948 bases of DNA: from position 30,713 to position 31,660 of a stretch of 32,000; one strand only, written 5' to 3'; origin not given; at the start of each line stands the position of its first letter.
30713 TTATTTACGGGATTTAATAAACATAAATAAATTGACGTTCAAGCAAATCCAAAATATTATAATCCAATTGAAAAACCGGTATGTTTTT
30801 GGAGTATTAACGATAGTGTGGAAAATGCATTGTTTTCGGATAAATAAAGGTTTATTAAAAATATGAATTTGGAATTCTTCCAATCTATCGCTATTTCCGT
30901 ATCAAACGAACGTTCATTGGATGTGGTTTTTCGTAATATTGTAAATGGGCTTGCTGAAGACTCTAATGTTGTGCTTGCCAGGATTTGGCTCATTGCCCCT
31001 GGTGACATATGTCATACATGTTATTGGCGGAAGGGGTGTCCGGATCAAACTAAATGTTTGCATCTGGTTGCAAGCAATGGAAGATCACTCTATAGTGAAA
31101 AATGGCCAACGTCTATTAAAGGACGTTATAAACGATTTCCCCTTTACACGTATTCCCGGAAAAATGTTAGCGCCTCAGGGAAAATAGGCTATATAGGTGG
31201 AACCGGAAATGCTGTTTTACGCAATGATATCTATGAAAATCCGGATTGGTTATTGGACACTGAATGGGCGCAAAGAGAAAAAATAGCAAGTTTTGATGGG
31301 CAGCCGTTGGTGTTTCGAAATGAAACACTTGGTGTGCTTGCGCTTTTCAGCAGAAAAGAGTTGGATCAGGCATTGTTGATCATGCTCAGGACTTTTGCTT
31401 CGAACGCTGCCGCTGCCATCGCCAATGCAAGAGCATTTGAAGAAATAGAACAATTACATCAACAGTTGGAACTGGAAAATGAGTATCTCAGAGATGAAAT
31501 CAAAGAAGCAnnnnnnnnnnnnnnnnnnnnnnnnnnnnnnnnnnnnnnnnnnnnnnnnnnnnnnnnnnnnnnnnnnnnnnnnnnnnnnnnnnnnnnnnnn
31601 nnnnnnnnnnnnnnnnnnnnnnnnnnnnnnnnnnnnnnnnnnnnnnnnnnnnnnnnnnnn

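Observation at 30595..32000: GAF-AAA+ sigma-54 activator with a 4-Cys insertion in the sensor domain, divergent from the octahaem gene, plus a candidate -24/-12 promoter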

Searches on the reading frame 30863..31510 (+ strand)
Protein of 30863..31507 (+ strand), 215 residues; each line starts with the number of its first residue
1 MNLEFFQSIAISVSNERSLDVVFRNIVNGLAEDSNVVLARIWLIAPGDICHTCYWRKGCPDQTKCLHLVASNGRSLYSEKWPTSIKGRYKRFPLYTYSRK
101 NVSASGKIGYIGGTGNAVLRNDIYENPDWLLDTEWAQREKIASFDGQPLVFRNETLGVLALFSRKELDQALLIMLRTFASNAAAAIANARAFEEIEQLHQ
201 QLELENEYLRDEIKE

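Call 11: search_solved_structures(query=window:30863-31507:+, max_evalue=1, show_alignments=3)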
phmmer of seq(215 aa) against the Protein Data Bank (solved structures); distinct sequences matched with E-value up to 1: 3.
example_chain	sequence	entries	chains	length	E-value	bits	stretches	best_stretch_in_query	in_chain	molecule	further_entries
1lii_A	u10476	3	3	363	0.21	14.4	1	38-119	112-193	adenosine kinase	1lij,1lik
1lio_A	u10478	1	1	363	0.31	13.9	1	38-119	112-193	adenosine kinase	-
3ci6_A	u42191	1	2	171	0.59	12.9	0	138-194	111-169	Phosphoenolpyruvate-protein phosphotransferase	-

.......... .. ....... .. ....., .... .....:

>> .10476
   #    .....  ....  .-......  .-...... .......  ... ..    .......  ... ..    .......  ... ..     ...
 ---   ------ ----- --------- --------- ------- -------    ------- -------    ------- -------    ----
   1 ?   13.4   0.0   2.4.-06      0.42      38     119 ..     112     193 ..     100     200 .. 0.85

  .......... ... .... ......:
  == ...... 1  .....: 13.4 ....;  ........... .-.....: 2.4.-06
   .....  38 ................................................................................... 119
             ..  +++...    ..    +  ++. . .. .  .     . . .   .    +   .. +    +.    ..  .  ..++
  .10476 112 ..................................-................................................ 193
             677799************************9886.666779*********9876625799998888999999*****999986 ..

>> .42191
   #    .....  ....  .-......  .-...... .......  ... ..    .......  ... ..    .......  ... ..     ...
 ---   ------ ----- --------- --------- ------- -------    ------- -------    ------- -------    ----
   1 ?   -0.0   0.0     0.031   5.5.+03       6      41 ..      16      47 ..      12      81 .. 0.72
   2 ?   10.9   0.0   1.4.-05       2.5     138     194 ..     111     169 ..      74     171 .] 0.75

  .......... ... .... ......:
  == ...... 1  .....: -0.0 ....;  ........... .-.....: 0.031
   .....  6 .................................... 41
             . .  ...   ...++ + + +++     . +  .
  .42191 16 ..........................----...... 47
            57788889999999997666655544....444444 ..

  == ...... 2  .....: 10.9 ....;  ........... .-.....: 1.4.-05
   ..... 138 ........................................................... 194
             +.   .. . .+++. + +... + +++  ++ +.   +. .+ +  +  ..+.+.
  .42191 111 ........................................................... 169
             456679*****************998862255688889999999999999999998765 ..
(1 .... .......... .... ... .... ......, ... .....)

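Call 45: predict_structure(alignment_id=A2)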
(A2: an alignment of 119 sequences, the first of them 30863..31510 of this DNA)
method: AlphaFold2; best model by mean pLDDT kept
length: 216 residues; sequences in the alignment: 119
mean_pLDDT: 86.0   pTM: 0.83
mean pLDDT of the five models: 86.0, 86.0, 86.0, 85.7, 85.0
residues with pLDDT >= 90: 100; 70-90: 98; 50-70: 18; < 50: 0
segments of 3 or more residues with pLDDT < 50: none
pLDDT, mean of each block of 10 residues (from residue 1): 75 79 91 92 83 74 89 82 82 77 74 91 88 90 94 94 90 88 91 90 93 84
secondary structure, 60 per line:
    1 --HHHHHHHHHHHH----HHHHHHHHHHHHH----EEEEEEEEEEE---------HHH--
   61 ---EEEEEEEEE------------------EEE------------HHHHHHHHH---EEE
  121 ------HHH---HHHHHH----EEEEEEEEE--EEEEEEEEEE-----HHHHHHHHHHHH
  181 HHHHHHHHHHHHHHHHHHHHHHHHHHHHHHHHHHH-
elements in order: H3-14 H19-31 E36-46 E64-72 E91-93 H106-114 E118-120 H133-138 E143-151 E154-163 H169-215

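Call 55: fold_search(model_id=the predicted structure, library=pdb)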
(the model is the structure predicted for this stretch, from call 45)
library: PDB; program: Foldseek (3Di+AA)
matches with E <= 10: 1108; with E <= 0.001: 348
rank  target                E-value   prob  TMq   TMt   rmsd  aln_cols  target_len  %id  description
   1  3ci6_B                3.3e-09  1.00  0.56  0.71   4.4       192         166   20  Crystal structure of the GAF domain from Acinetobacter phosphoenolpyruvate-protein phosphotransferase (released 2008-05-13)
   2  3ci6_A                5.4e-08  1.00  0.54  0.72   4.9       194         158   20  Crystal structure of the GAF domain from Acinetobacter phosphoenolpyruvate-protein phosphotransferase (released 2008-05-13)
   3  3trc                  6.5e-08  1.00  0.56  0.70   4.6       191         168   19  Structure of the GAF domain from a phosphoenolpyruvate-protein phosphotransferase (ptsP) from Coxiella burnetii (released 2011-09-28)
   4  4mcw_A                7.3e-08  1.00  0.56  0.35   5.3       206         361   17  Crystal structure of a HD-GYP domain (a cyclic-di-GMP phosphodiesterase) containing a tri-nuclear metal centre (released 2014-02-19)
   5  5w10_D                8.8e-08  1.00  0.50  0.61   4.9       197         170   13  Lcd1 GAF domain in complex with cAMP ligand (released 2017-06-28)
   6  5w10_C                1.1e-07  1.00  0.50  0.62   4.9       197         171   14  Lcd1 GAF domain in complex with cAMP ligand (released 2017-06-28)
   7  5w10_B                1.4e-07  1.00  0.54  0.66   4.5       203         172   12  Lcd1 GAF domain in complex with cAMP ligand (released 2017-06-28)
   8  3lfv_A                1.4e-07  1.00  0.60  0.36   4.9       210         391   13  crystal structure of unliganded PDE5A GAF domain (released 2010-09-22)
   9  3p01_A                1.5e-07  1.00  0.53  0.63   4.0       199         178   17  Crystal structure of two-component response regulator from Nostoc sp. PCC 7120 (released 2010-10-06)
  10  5w10_A                1.6e-07  1.00  0.54  0.66   4.6       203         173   12  Lcd1 GAF domain in complex with cAMP ligand (released 2017-06-28)
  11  8w26                  1.7e-07  1.00  0.61  0.37   4.6       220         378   14  X-ray crystal structure of the GAF-PHY domains of SyB-Cph1 (released 2024-05-22)
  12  4o01_D                1.9e-07  1.00  0.57  0.28   5.9       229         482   10  Crystal Structure of D. radiodurans Bacteriophytochrome Photosensory Core Module in its Illuminated Form (released 2014-05-07)
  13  4o01_A                1.9e-07  1.00  0.57  0.28   5.9       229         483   10  Crystal Structure of D. radiodurans Bacteriophytochrome Photosensory Core Module in its Illuminated Form (released 2014-05-07)
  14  3mf0_A                2.1e-07  1.00  0.59  0.36   5.1       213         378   14  Crystal structure of PDE5A GAF domain (89-518) (released 2010-09-22)
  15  4o01_B                2.1e-07  1.00  0.56  0.27   5.9       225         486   10  Crystal Structure of D. radiodurans Bacteriophytochrome Photosensory Core Module in its Illuminated Form (released 2014-05-07)
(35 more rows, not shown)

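Call 78: search_protein_representatives(protein=window:30863-31450:+)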
Query: 196 residues. Proteins with E-value up to 0.001 (for the whole library): 5217; up to 1e-10: 880; up to 1e-30: 45. The best 150 are listed.
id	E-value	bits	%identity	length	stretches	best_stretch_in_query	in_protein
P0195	6.1e-49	182.7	51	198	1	1-196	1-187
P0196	4.4e-47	176.6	42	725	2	4-194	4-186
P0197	6.7e-47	176.0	38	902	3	1-195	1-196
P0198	7.0e-47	175.9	53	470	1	5-196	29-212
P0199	8.2e-47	175.7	54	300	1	4-195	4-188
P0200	2.0e-44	167.9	51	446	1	3-194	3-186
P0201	1.4e-43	165.2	50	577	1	4-196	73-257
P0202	2.7e-43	164.3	46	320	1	1-192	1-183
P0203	1.9e-42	161.5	50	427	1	3-195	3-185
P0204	2.9e-41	157.6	52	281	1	14-195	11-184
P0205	2.1e-40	154.8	48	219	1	1-196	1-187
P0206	6.5e-40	153.2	48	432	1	4-195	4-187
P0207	7.0e-40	153.1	48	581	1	1-196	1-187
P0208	7.1e-40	153.1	48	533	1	1-195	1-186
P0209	2.2e-39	151.5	49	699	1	4-194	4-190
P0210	4.0e-39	150.6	49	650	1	4-196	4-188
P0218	1.0e-37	146.1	45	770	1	7-195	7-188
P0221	6.1e-37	143.5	47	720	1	3-195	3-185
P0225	2.4e-35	138.3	37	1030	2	2-191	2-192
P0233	3.6e-33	131.2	39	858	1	3-193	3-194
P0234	2.4e-32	128.5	43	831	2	1-195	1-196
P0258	9.6e-29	116.8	42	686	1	4-190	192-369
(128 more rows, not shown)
